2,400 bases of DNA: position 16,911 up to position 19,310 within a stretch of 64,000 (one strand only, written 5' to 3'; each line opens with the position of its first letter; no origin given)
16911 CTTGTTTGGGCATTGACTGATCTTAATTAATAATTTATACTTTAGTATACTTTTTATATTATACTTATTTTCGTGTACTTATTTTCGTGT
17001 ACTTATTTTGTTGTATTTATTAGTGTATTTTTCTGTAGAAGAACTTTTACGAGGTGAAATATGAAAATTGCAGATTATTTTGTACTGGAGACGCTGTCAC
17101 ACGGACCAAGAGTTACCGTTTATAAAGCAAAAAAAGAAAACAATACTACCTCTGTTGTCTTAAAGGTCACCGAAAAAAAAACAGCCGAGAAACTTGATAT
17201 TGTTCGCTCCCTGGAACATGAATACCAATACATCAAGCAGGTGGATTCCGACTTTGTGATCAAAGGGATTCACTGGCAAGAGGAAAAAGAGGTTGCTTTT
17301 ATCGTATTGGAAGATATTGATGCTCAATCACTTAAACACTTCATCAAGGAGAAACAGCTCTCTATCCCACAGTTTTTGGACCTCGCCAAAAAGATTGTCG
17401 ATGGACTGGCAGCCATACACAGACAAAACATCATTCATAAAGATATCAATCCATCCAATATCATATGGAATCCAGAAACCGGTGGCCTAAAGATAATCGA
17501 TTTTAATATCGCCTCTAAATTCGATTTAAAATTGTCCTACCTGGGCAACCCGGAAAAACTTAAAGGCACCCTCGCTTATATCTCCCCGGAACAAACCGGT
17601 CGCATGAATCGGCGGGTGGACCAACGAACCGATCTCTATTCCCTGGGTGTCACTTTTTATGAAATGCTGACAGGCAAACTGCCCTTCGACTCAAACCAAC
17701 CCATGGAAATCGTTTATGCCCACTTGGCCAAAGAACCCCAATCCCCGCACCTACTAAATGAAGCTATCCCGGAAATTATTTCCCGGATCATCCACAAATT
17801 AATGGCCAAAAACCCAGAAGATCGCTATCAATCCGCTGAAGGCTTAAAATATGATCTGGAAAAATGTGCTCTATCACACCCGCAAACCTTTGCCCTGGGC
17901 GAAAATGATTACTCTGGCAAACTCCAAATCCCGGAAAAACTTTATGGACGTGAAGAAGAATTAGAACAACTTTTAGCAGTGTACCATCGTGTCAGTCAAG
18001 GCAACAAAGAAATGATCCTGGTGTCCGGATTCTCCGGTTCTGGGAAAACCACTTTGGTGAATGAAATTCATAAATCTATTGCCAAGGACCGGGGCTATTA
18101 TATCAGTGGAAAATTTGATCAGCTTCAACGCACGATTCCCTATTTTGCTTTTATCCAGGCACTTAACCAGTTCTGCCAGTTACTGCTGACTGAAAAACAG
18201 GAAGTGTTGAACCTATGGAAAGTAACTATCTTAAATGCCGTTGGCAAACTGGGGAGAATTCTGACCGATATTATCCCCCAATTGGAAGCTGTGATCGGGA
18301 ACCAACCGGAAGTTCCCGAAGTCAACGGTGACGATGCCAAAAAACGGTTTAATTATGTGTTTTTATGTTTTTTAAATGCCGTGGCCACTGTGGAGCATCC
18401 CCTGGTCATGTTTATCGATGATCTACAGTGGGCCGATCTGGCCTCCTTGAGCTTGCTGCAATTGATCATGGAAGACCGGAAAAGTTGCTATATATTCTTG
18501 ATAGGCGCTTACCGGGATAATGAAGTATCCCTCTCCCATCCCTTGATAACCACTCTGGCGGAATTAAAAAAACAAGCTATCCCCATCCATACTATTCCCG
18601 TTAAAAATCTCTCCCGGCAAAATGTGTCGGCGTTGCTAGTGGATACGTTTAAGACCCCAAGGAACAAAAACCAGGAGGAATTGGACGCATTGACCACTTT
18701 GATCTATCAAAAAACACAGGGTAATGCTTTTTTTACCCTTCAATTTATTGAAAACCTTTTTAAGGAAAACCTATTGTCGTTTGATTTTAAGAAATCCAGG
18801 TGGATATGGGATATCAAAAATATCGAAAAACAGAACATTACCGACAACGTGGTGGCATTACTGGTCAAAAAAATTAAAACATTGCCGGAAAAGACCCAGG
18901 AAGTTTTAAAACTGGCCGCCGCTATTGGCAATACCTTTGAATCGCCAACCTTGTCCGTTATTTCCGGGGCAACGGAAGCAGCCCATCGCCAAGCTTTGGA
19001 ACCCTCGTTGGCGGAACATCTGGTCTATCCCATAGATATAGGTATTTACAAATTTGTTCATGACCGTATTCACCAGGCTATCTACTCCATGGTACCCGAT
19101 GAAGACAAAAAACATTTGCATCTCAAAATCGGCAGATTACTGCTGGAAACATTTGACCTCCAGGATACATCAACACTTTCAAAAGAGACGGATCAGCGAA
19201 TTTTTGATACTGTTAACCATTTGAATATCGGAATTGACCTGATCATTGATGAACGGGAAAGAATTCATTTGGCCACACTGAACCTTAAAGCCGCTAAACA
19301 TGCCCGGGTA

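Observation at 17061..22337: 1758-aa kinase-like/AAA/GAF/PP2C signalling protein with degenerate kinase catalytic motifs, directly downstream of the RiPP cluster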

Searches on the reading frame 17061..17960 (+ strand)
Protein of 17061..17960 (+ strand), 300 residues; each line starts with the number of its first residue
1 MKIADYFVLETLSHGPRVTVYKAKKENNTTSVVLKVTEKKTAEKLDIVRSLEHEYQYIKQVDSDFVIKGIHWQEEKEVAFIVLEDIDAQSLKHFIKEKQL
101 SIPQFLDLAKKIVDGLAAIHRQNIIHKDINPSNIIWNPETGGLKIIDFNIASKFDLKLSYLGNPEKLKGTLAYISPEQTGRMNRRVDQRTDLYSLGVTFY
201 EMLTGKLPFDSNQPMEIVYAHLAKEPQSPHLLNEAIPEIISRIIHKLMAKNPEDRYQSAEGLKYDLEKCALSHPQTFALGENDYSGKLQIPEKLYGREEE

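Call 8: search_solved_structures(query=window:17061-17960:+, show_alignments=3, max_evalue=1e-10)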
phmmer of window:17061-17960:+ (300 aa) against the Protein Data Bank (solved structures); distinct sequences matched with E-value up to 1e-10: 773 (the best 60 are shown).
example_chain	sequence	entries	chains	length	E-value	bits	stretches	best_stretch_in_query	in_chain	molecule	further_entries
9ymt_A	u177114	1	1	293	4.6e-30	108.9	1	6-268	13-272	Serine/Threonine Kinase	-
4eqm_A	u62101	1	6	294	4.9e-30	108.8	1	6-268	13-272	Protein kinase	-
3f69_A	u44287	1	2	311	7.8e-30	108.1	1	78-270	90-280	Serine/threonine-protein kinase pknB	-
3ori_A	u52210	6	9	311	1.9e-29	106.8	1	78-270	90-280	Serine/threonine protein kinase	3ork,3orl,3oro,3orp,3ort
3orm_A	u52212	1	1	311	2.4e-29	106.5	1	78-270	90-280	Serine/threonine protein kinase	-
1mru_A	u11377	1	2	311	2.4e-29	106.5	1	78-270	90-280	Probable serine/threonine-protein kinase pknB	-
6i2p_A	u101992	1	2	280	3.2e-29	106.1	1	78-267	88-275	Serine/threonine-protein kinase PknB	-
6b2p_A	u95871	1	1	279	3.7e-29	105.9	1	78-267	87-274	Serine/threonine-protein kinase PknB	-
5u94_A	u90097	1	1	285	3.8e-29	105.9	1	78-267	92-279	Serine/threonine-protein kinase PknB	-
1o6y_A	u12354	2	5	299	4.5e-29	105.6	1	78-267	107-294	SERINE/THREONINE-PROTEIN KINASE PKNB | Probable serine/threonine-protein kinase pknB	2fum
3f61_A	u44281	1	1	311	6.9e-29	105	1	78-270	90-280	Serine/threonine-protein kinase pknB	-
9ruk_A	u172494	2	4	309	5.1e-27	98.9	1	6-268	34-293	Serine/threonine-protein kinase StkP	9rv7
9ru3_A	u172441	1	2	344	6.1e-27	98.6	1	6-268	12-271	Serine/threonine-protein kinase StkP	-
9ruj_A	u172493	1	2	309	9.1e-27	98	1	6-268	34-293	Serine/threonine-protein kinase StkP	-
4ow8_A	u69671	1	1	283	2e-21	80.5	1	75-259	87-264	Serine/threonine-protein kinase PknA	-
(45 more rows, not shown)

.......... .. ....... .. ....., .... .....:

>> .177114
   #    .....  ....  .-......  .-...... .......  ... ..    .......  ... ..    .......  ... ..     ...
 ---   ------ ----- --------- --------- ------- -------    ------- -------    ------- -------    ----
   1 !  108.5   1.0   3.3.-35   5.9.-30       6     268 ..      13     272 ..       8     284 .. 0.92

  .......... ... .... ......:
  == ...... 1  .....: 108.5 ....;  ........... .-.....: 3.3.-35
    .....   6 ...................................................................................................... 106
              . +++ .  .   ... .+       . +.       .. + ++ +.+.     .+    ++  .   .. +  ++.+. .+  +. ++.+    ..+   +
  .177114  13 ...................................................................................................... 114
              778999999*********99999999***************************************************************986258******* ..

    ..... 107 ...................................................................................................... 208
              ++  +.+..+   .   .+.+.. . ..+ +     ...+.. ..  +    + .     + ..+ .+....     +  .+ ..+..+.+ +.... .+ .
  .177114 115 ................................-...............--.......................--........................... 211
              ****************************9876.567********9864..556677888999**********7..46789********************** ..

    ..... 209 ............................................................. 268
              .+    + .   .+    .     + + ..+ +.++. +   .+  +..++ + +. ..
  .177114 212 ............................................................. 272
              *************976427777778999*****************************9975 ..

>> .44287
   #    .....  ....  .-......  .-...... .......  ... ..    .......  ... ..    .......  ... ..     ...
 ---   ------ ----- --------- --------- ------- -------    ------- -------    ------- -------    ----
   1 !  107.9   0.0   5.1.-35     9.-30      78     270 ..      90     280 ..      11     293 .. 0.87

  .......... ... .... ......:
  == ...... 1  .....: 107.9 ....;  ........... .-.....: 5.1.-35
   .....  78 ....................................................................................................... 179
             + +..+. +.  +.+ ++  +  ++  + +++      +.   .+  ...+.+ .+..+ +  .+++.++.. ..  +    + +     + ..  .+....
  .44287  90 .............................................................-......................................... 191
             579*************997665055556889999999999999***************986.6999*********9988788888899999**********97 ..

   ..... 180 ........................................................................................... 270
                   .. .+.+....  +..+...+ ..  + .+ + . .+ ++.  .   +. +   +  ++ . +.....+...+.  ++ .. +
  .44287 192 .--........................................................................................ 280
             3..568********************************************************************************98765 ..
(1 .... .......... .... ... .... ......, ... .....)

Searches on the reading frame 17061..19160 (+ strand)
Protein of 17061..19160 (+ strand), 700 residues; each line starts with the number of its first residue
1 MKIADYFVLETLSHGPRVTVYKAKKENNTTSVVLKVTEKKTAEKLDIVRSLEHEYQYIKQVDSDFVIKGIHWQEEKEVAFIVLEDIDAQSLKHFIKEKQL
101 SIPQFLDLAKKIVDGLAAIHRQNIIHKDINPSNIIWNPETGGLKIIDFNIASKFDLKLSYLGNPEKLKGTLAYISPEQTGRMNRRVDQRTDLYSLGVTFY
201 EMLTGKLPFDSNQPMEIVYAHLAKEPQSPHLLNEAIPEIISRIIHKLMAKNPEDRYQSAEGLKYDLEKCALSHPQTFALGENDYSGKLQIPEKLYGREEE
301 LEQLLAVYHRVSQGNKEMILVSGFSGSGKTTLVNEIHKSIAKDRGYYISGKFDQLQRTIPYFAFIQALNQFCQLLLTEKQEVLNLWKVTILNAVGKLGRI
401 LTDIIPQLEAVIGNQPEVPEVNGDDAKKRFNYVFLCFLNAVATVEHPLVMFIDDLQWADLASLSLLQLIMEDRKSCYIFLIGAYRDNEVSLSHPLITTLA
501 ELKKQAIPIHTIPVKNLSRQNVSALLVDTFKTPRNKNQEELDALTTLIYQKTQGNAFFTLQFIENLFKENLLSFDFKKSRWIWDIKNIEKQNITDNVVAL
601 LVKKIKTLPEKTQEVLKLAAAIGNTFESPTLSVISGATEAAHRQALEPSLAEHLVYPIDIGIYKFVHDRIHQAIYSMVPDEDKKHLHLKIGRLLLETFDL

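Call 47: search_dna_similar(query=window:17061-19160:+, collection=plasmids, mode=protein, max_rows=30, max_evalue=1e-20)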
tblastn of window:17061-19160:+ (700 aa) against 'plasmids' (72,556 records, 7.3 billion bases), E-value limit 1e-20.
Records with a match: 295; places in all: 347; records where one place covers at least 80% of the query: 224.
Best place of each record, by identity: <60% 295.
By first word of the organism name: Rhizobium 74; Pantoea 52; Streptomyces 29; Paraburkholderia 16; Nostoc 12; Azospirillum 12; Cupriavidus 8; Leptolyngbya 6; Caballeronia 5; Microvirga 4; and 57 more.
By predicted mobility (MOB-suite, as given by PLSDB): non-mobilizable 201; conjugative 51; mobilizable 43.
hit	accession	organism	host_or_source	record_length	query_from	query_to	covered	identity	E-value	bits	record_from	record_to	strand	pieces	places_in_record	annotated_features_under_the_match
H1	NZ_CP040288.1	Nostoc sp. C057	Phaeoceros,pure culture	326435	1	695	99%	44.1%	0e+0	590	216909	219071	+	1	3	ATP-binding sensor histidine kinase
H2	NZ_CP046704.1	Nostoc sp. ATCC 53789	-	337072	1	695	99%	43.9%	0e+0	600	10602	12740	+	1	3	ATP-binding sensor histidine kinase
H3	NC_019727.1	Calothrix sp. PCC 6303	-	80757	3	698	99%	43.0%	0e+0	597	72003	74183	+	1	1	AAA family ATPase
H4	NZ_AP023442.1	Nostoc sp. MS1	-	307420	3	696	99%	43.2%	0e+0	597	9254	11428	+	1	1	ATP-binding sensor histidine kinase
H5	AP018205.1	Leptolyngbya boryana NIES-2135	-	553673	3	699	100%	42.6%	0e+0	585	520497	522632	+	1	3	serine/threonine protein kinase with two-component sensor domain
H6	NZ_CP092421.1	Leptolyngbya boryana IU 594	-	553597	3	699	100%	42.6%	0e+0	585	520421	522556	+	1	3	trifunctional serine/threonine-protein kinase/ATP-binding ...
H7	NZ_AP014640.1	Leptolyngbya boryana IAM M-101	-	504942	6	699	99%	42.8%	0e+0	586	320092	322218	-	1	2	ATP-binding sensor histidine kinase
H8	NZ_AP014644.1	Leptolyngbya boryana dg5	-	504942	6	699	99%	42.8%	0e+0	586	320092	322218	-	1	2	ATP-binding sensor histidine kinase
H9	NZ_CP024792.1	Nostoc flagelliforme CCNUN1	cell culture,desert soil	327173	3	695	99%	42.8%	0e+0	591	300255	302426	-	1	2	ATP-binding sensor histidine kinase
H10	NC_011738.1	Gloeothece citriformis PCC 7424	-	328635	3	699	100%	42.3%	0e+0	588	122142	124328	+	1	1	AAA family ATPase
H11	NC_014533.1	Gloeothece verrucosa PCC 7822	fresh water in rice field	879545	1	696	99%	42.4%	0e+0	585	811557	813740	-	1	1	AAA family ATPase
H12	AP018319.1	Nostoc sp. HK-01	-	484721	1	696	99%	42.3%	4e-175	562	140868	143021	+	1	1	serine/threonine protein kinase with two-component sensor domain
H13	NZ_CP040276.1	Nostoc sp. C052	Blasia pusilla,pure culture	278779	3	694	99%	42.4%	0e+0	585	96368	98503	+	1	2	ATP-binding sensor histidine kinase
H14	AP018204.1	Leptolyngbya boryana NIES-2135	-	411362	20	700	97%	43.0%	0e+0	580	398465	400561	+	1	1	serine/threonine protein kinase and signal transduction histidine ...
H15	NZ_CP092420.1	Leptolyngbya boryana IU 594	-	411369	20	700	97%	43.0%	0e+0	580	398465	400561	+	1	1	serine/threonine-protein kinase PknK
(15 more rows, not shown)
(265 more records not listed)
